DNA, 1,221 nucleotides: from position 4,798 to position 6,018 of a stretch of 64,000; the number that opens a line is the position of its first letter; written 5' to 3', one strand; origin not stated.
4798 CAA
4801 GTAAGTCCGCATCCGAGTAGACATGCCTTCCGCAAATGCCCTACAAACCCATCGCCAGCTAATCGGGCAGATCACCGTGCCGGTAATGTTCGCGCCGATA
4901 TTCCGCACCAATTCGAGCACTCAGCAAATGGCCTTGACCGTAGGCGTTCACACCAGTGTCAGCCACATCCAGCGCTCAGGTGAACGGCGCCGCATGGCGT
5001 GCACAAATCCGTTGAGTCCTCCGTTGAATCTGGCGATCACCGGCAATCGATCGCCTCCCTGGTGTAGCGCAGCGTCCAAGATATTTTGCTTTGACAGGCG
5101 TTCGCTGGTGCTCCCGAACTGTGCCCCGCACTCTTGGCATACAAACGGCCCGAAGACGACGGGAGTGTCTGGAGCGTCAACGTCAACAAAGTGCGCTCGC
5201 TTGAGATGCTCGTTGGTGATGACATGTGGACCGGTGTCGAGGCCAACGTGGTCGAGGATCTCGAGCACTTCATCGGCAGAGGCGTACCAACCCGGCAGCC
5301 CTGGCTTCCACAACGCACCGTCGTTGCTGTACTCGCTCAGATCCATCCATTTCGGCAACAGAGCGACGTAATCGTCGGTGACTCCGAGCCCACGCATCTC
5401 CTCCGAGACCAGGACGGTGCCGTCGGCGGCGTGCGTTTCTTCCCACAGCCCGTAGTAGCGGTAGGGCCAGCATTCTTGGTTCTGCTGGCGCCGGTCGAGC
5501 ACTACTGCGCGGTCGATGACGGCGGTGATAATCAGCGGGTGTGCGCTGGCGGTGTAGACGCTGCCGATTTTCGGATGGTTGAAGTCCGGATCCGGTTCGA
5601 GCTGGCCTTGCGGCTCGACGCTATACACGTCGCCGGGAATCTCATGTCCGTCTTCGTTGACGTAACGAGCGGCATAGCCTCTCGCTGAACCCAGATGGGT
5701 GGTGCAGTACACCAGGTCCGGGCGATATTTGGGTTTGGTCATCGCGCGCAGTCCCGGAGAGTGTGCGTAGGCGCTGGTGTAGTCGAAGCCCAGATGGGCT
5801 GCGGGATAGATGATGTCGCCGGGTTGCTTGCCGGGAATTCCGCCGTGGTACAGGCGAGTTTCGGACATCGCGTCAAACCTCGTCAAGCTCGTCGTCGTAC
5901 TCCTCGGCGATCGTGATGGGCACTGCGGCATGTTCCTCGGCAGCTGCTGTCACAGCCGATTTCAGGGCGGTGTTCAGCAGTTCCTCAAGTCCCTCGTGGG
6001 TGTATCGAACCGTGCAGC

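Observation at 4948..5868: Arr-type ADP-ribosyltransferase domain fused to an unknown domain, embedded inside an ESX esp operon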

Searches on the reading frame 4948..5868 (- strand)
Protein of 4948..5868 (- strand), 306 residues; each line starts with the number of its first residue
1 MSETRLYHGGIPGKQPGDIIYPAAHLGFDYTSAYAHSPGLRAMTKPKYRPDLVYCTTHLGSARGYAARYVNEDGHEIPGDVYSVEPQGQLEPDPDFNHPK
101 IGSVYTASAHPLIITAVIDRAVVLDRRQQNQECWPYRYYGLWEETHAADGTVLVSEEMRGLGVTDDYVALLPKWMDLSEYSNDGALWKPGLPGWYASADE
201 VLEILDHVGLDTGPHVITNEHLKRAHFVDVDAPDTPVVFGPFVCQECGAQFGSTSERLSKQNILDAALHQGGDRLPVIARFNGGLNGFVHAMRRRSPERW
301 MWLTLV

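Call 3: search_protein_families(library=pfam, proteins=[window:4948-5868:-], max_evalue=0.01)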
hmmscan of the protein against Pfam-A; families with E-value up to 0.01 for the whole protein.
window:4948-5868:- (306 aa): 1 family
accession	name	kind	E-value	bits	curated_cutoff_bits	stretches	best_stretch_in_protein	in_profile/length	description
PF12120.14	Arr-ms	-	0.00091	19.8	25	1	45-107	24-82/99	Rifampin ADP-ribosyl transferase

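Call 4: search_protein_families(library=ncbifam, proteins=[window:4948-5868:-], max_evalue=0.01)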
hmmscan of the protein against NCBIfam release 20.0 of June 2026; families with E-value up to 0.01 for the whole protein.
window:4948-5868:- (306 aa): 0 families

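Call 5: find_homologous_proteins(query=window:4948-5868:-)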
Query window:4948-5868:- (306 aa): 24 proteins with E <= 0.001 among 864 candidates.
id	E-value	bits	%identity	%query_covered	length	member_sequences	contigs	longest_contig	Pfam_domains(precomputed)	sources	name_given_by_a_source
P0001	3.8e-193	659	91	100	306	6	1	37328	-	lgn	-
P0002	1.4e-141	489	67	99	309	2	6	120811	-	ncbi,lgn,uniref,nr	ncbi:hypothetical protein [Mycolicibacterium wolinskyi]|uniref:hypothetical protein n=1 Tax=Mycolici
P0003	2.6e-131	456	62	100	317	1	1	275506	-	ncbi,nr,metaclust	ncbi:hypothetical protein MycrhDRAFT_5622 [Mycolicibacterium rhodesiae JS60]|nr:hypothetical protein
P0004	7.2e-131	454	64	100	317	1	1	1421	-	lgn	-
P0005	2.9e-117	409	59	98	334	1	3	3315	-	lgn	-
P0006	7.4e-110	385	56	99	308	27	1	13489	-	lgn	-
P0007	1.1e-102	362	53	100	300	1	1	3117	-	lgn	-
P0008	1.5e-102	361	57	96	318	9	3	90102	-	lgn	-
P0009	3.4e-100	353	60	83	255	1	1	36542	-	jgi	jgi:hypothetical protein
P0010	8.2e-99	349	55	97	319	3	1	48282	-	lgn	-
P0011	1.5e-86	308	50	97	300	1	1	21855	-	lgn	-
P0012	2.0e-86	308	50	98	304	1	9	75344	-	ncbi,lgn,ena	-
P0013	5.2e-86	307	55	80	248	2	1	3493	-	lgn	-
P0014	2.4e-83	298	47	98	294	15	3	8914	-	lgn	-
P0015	1.1e-81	293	47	99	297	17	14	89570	-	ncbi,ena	-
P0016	6.0e-80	287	46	97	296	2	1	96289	-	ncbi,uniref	ncbi:NAD(+)--rifampin ADP-ribosyltransferase [Mycobacteroides salmoniphilum]|uniref:hypothetical pro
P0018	2.1e-74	269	48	97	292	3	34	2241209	-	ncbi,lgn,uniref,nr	ncbi:Uncharacterised protein [Mycobacteroides abscessus]|uniref:hypothetical protein n=1 Tax=Mycobac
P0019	2.0e-72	262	46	99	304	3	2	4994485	-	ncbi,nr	ncbi:hypothetical protein [Mycobacteroides stephanolepidis]|nr:hypothetical protein [[Mycobacterium]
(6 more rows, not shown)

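Call 9: search_solved_structures(query=A1, max_evalue=10, show_alignments=3)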
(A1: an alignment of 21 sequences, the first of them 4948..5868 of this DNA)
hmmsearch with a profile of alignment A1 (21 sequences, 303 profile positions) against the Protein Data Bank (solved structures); distinct sequences matched with E-value up to 10: 14.
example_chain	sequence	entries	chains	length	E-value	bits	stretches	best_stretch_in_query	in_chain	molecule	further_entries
2m0d_A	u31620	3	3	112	0.0067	18.9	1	226-254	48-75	Zinc finger and BTB domain-containing protein 17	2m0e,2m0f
9iba_A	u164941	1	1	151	0.1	14.9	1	79-121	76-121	ARR-2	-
5xog_M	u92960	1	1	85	0.26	13.6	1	225-256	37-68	Transcription elongation factor 1 homolog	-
24qp_Q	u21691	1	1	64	0.47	12.8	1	222-256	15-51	Transcription elongation factor 1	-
9sv6_U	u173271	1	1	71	0.48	12.8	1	222-256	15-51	Transcription elongation factor 1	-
8tvy_O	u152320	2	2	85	0.63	12.4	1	222-256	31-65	Transcription elongation factor 1 homolog | Transcription elongation factor 1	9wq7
9iaf_A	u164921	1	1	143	1.1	11.5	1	78-116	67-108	Rifampin ADP-ribosyl transferase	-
2hw2_A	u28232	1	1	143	1.1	11.5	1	78-116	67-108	Rifampin ADP-ribosyl transferase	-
2emk_A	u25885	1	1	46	1.4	11.3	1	238-261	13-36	Zinc finger protein 28 homolog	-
1x6e_A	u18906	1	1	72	1.4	11.2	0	237-260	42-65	Zinc finger protein 24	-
2emc_A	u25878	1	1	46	1.4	11.2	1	237-265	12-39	Zinc finger protein 473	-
4v6u_Bi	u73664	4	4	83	3.8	9.8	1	229-249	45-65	50S ribosomal protein L37Ae | Large ribosomal subunit protein eL43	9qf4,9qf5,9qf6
5egb_A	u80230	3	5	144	6.5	9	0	237-252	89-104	Histone-lysine N-methyltransferase PRDM9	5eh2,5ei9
7txc_E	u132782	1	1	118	7.9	8.8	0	223-254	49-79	Hypermethylated in cancer 2 protein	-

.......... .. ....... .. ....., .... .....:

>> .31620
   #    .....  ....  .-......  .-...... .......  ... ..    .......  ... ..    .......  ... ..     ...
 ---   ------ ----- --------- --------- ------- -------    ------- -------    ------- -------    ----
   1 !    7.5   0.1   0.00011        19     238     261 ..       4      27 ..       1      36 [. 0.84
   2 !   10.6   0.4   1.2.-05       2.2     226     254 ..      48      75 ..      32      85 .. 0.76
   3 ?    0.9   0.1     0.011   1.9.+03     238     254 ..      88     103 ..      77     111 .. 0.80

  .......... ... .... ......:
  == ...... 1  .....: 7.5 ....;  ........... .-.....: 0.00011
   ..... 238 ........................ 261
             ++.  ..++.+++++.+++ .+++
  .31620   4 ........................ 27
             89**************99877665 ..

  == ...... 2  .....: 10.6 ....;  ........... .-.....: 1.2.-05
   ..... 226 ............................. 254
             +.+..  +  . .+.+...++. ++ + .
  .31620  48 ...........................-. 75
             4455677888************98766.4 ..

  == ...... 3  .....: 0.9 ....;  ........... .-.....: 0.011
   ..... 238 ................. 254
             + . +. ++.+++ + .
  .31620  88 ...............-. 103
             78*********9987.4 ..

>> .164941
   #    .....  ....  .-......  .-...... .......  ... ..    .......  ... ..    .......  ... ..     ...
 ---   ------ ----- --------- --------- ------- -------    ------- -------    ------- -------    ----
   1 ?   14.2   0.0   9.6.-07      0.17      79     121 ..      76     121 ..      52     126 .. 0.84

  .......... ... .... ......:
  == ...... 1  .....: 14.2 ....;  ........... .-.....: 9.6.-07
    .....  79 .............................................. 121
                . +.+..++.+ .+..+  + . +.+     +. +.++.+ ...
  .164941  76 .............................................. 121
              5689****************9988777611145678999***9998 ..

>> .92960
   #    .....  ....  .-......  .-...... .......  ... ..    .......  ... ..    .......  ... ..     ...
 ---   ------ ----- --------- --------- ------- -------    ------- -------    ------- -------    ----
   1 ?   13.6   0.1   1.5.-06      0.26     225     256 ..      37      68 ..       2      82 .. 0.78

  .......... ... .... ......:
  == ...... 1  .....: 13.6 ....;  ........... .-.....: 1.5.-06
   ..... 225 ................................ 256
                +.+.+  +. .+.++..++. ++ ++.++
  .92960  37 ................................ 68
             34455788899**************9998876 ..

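Call 12: find_encoding_contigs(protein=P0018, flank=10000, max_places=4)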
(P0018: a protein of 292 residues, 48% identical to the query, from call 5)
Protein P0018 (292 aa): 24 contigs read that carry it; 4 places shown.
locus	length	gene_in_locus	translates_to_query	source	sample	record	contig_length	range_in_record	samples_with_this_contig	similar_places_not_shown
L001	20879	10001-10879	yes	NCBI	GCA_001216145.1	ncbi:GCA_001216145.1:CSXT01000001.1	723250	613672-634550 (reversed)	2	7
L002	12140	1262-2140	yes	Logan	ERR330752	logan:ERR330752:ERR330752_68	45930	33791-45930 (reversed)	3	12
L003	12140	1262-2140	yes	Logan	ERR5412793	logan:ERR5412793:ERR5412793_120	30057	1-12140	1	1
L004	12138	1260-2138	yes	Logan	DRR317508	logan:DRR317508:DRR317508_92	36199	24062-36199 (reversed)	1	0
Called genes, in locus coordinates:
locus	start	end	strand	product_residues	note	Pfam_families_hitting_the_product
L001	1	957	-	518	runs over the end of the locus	PF01494:FAD_binding_3, PF07992:Pyr_redox_2 (faint), PF13450:NAD_binding_8 (faint)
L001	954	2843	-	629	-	PF00501:AMP-binding, PF13193:AMP-binding_C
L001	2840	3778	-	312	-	PF01557:FAA_hydrolase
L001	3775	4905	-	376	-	PF00903:Glyoxalase (faint)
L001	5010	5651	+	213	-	PF00440:TetR_N, PF21306:TetR_C_40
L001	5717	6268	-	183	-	PF07152:YaeQ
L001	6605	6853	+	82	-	PF11730:DUF3297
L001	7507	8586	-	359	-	-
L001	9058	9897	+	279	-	PF01580:FtsK_SpoIIIE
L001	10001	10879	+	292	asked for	-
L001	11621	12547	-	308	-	-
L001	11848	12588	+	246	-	-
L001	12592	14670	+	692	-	PF09299:Mu-transpos_C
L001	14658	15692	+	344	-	PF05621:TniB, PF13401:AAA_22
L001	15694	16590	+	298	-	-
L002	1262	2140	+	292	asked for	-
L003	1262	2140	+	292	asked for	-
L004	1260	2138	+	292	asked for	-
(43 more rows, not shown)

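Call 13: find_encoding_contigs(protein=P0003, flank=10000, max_places=3)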
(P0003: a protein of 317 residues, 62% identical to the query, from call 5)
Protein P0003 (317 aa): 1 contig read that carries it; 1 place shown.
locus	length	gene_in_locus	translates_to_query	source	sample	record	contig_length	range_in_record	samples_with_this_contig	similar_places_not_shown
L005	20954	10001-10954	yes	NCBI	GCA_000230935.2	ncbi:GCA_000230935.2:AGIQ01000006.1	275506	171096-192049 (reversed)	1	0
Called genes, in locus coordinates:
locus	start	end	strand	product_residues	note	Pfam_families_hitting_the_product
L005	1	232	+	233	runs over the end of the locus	-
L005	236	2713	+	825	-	PF27215:EspK_C (weak)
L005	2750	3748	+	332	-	-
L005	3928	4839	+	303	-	PF10935:DUF2637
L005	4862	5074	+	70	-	-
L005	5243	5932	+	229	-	PF07510:GmrSD_C, PF13395:HNH_4 (faint)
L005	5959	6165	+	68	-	-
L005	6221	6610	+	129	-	-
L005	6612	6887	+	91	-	-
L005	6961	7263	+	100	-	-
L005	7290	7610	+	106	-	-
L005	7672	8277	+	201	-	-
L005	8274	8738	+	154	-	-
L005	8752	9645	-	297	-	-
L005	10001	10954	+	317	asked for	-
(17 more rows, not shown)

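Call 15: find_encoding_contigs(protein=P0002, flank=10000, max_places=3)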
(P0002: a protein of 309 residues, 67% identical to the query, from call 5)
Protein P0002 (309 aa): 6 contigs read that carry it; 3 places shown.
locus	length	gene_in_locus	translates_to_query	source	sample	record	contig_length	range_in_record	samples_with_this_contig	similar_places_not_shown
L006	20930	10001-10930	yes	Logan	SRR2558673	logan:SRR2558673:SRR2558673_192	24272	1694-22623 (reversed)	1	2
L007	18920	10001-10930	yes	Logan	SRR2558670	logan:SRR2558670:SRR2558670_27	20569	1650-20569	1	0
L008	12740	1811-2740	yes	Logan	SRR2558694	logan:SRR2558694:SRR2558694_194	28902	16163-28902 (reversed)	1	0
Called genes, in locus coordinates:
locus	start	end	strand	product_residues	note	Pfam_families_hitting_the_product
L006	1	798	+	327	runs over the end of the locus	PF01656:CbiA, PF02374:ArsA_ATPase (weak), PF09140:MipZ (faint), PF10609:ParA (weak), PF13614:AAA_31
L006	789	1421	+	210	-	-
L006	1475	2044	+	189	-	-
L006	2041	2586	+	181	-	PF23359:Lsr2_DNA-bd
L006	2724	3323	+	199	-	-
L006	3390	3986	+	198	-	-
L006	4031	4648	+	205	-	-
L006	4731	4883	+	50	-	-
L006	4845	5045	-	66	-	PF21983:NikA-like, PF08681:TacA1 (weak)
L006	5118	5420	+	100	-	-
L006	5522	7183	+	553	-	PF10774:DUF4226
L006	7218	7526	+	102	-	PF10824:T7SS_ESX_EspC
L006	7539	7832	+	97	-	PF10904:DUF2694 (weak)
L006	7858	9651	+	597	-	-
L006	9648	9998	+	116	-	PF10921:DUF2710 (weak), PF02575:YbaB_DNA_bd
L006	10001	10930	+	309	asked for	-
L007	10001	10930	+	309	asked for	-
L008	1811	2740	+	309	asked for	-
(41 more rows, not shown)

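Call 16: find_encoding_contigs(protein=P0001, flank=10000, max_places=2)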
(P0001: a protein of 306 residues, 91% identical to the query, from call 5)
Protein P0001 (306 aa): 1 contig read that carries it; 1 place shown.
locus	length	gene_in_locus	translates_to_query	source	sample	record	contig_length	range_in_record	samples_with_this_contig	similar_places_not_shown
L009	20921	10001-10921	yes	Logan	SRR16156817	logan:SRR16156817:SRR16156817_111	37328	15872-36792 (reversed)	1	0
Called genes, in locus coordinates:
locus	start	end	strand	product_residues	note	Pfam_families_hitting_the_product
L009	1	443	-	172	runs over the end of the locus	-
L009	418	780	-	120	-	-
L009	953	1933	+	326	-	PF01656:CbiA, PF06564:CBP_BcsQ (weak), PF09140:MipZ (faint), PF10609:ParA (weak), PF13614:AAA_31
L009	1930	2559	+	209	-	-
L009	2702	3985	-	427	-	-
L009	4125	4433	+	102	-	-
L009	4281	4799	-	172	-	-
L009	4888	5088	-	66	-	PF21983:NikA-like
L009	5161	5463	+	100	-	-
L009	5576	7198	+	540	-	PF10774:DUF4226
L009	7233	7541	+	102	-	PF10824:T7SS_ESX_EspC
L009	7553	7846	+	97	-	PF10904:DUF2694 (weak)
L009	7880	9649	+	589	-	PF00934:PE (weak)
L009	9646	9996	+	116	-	PF02575:YbaB_DNA_bd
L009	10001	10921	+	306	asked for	-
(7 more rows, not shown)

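Call 17: predict_structure(alignment_id=A1)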
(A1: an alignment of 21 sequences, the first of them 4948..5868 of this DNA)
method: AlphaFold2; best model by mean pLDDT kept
length: 306 residues; sequences in the alignment: 21
mean_pLDDT: 87.3   pTM: 0.80
mean pLDDT of the five models: 87.3, 86.2, 85.5, 84.6, 83.6
residues with pLDDT >= 90: 177; 70-90: 100; 50-70: 18; < 50: 11
segments of 3 or more residues with pLDDT < 50: 38-43, 139-141
pLDDT, mean of each block of 10 residues (from residue 1): 81 96 87 58 64 92 91 88 95 77 85 98 91 69 76 87 94 88 91 93 95 94 87 86 97 91 93 95 93 94 76
secondary structure, 60 per line:
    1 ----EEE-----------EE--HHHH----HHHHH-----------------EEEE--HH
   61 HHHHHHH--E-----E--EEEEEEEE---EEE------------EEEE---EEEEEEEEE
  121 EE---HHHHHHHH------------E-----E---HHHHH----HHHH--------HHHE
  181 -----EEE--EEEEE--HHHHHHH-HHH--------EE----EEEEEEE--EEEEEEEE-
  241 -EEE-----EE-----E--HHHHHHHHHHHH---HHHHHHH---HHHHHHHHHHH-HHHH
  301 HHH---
elements in order: E5-7 H23-26 H31-35 E53-56 H59-67 E79-86 E90-92 E105-108 E112-122 H126-133 H156-160 H165-168 E186-188 E191-195 H198-204 E223-229 E232-239 E242-244 H260-271 H275-281 H285-295 H297-303

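Call 20: find_encoding_contigs(protein=P0016, flank=10000, max_places=2)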
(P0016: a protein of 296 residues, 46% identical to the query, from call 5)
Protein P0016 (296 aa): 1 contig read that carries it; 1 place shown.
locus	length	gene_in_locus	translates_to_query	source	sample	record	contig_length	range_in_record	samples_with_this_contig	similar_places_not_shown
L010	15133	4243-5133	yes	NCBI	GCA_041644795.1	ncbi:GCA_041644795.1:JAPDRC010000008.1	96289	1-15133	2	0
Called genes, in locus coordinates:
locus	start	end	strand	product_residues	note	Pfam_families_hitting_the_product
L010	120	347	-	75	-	-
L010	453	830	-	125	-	-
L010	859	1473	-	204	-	-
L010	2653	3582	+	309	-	PF10609:ParA (weak), PF13614:AAA_31, PF01656:CbiA, PF09140:MipZ (weak)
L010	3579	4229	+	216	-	-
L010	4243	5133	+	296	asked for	-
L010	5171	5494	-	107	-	-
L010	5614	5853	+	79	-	-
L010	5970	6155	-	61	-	-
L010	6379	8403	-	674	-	-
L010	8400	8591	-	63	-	-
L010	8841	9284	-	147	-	-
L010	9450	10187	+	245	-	PF27182:MSMEG_6518_N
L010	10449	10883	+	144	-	-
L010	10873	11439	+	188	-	-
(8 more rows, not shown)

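Call 21: find_encoding_contigs(protein=P0019, flank=10000, max_places=2)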
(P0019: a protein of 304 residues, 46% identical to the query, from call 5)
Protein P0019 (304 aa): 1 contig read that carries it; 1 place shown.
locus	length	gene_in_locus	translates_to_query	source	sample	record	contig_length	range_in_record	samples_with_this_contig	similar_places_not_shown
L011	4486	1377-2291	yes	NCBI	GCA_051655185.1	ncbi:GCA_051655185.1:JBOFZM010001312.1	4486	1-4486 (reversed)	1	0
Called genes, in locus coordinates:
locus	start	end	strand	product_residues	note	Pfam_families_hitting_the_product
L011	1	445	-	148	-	?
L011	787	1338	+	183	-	PF27111:Rv1352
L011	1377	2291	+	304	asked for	-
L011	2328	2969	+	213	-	-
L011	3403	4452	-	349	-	PF02517:Rce1-like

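Call 29: search_protein_families(library=padloc, proteins=[window:4948-5868:-], max_evalue=0.1)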
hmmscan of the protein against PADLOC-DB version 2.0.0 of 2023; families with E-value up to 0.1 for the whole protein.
window:4948-5868:- (306 aa): 0 families

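Call 30: search_protein_families(library=phrogs, proteins=[window:4948-5868:-], max_evalue=0.1)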
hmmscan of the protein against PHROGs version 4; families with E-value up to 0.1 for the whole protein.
window:4948-5868:- (306 aa): 1 family
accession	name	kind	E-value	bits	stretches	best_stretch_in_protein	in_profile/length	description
phrog_17296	-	unknown function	1.1e-18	68.5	1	4-130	3-116/125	-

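Call 31: search_dna_similar(query=window:4948-5868:-, collection=phages, mode=protein, max_evalue=0.001, max_rows=30)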
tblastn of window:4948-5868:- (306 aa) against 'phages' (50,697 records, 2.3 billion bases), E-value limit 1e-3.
Records with a match: 16; places in all: 16; records where one place covers at least 80% of the query: 0.
Best place of each record, by identity: <60% 16.
By first word of the organism name: Gordonia 16.
By host as written in the record: Gordonia terrae 3612 15; - 1.
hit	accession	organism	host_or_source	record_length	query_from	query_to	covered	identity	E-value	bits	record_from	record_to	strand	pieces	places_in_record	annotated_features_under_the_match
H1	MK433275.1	Gordonia phage EMsquaredA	Gordonia terrae 3612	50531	5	132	42%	37.8%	6e-12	72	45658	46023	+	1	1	68: ADP-ribosyltransferase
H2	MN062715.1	Gordonia phage Marteena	soil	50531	5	132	42%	37.8%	6e-12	72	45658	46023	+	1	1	67: ADP-ribosyltransferase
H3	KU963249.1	Gordonia phage Yeezy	Gordonia terrae 3612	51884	5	132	42%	35.6%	5e-10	66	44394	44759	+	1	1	69: hypothetical protein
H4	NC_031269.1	Gordonia phage Yeezy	Gordonia terrae 3612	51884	5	132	42%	35.6%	5e-10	66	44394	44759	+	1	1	69: hypothetical protein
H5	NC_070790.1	Gordonia phage Bosnia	Gordonia terrae 3612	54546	5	132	42%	35.6%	1e-9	65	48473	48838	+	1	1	69: ADP-ribosyltransferase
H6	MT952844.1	Gordonia phage Bosnia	Gordonia terrae 3612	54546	5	132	42%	35.6%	1e-9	65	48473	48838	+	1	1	69: ADP-ribosyltransferase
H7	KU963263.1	Gordonia phage BaxterFox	Gordonia terrae 3612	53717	5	132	42%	34.1%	3e-8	61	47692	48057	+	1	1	72: hypothetical protein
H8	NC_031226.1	Gordonia phage BaxterFox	Gordonia terrae 3612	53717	5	132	42%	34.1%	3e-8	61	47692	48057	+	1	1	72: hypothetical protein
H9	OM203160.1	Gordonia phage Pickett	Gordonia terrae 3612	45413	5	132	42%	33.3%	5e-8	60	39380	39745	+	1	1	61: ADP-ribosyltransferase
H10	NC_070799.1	Gordonia phage Pickett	Gordonia terrae 3612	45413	5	132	42%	33.3%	5e-8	60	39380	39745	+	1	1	61: ADP-ribosyltransferase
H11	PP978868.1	Gordonia phage EdnaMode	Gordonia terrae 3612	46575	5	132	42%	33.3%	5e-8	60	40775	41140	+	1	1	62: ADP-ribosyltransferase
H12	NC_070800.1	Gordonia phage Yeet412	Gordonia terrae 3612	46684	5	132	42%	33.3%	5e-8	60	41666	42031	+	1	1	62: hypothetical protein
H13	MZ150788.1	Gordonia phage Yeet412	Gordonia terrae 3612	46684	5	132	42%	33.3%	5e-8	60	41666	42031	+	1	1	62: hypothetical protein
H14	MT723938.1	Gordonia phage Bunnybear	Gordonia terrae 3612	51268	5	122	39%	33.6%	4e-7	57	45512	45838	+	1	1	63: ADP-ribosyltransferase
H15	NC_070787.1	Gordonia phage Bunnybear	Gordonia terrae 3612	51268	5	122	39%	33.6%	4e-7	57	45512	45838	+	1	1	63: ADP-ribosyltransferase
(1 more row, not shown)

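Call 32: search_dna_similar(query=window:4948-5868:-, collection=plasmids, mode=protein, max_evalue=0.001, max_rows=30)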
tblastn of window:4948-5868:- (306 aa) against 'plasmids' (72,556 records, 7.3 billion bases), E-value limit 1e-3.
Records with a match: 9; places in all: 9; records where one place covers at least 80% of the query: 1.
Best place of each record, by identity: <60% 9.
By first word of the organism name: Mycobacteroides 3; Mycolicibacterium 1; Mycobacterium 1; Curtobacterium 1; Streptomyces 1; Rhodococcus 1; Pseudonocardia 1.
By predicted mobility (MOB-suite, as given by PLSDB): non-mobilizable 7; mobilizable 2.
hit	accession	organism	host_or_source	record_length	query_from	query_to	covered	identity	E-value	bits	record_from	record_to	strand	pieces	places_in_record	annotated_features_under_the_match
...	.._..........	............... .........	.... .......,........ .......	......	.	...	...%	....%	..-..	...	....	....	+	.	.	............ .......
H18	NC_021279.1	Mycobacteroides abscessus subsp. bolletii 50594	-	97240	7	217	69%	39.3%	4e-33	135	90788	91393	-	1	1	hypothetical protein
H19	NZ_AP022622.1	Mycobacteroides abscessus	-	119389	7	217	69%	39.3%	4e-33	135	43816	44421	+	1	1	hypothetical protein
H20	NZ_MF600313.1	Mycolicibacterium sp. CBMA 213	Soil,soil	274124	1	218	71%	37.6%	7e-29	123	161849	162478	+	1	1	hypothetical protein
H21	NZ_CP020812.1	Mycobacterium dioxanotrophicus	Single cell,river sediment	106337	158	302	47%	53.4%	7e-44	167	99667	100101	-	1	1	hypothetical protein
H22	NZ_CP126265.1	Curtobacterium sp. MCLR17_054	-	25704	7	175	55%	32.0%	1e-5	54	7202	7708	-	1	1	hypothetical protein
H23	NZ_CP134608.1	Streptomyces sp. ITFR-21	Ips typographus,whole organism,Ips ...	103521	5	147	47%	31.8%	2e-4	51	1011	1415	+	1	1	hypothetical protein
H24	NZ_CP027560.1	Rhodococcus rhodochrous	mixed culture,sewage tank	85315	4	124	40%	36.0%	3e-5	53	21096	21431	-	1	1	hypothetical protein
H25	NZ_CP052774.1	Pseudonocardia alni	Cell culture,soil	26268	5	77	24%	38.4%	5e-4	49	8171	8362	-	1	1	hypothetical protein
